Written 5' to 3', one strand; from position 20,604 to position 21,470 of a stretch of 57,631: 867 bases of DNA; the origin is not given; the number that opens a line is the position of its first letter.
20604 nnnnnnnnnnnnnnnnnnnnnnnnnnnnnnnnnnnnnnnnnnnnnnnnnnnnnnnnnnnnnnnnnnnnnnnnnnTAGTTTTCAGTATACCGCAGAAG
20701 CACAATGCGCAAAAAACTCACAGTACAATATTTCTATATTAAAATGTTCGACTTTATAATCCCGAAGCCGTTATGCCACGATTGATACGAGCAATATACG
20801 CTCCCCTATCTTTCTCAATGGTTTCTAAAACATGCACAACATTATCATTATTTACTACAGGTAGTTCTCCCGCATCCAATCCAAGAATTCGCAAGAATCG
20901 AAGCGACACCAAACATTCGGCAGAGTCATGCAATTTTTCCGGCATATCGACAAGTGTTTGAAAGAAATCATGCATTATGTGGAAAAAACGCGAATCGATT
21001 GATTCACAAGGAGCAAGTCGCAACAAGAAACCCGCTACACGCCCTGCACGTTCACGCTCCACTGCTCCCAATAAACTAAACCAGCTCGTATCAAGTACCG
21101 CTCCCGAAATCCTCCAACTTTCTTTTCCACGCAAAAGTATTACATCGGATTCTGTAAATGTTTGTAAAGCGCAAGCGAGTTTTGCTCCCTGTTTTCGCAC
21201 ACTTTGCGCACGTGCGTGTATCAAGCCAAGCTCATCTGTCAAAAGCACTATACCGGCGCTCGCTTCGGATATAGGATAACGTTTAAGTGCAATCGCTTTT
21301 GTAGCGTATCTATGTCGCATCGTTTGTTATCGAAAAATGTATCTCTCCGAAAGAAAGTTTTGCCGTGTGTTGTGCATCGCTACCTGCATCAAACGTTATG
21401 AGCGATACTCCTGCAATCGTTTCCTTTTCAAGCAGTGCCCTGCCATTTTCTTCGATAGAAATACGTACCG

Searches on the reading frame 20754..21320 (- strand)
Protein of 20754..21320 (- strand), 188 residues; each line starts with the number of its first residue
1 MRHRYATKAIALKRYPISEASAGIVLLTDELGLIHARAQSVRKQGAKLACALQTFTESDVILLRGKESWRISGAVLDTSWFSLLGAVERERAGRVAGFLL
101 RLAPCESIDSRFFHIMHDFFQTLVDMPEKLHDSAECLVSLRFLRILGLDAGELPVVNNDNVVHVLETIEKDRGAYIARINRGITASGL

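Call 47: search_protein_families(library=pfam, proteins=[window:20754-21320:-], max_evalue=0.01)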
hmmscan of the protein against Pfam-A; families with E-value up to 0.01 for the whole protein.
window:20754-21320:- (188 aa): 1 family
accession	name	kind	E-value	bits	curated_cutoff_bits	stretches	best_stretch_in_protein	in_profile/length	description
PF11967.14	RecO_N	-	1.8e-10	41.2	27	1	1-72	1-72/80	Recombination protein O N terminal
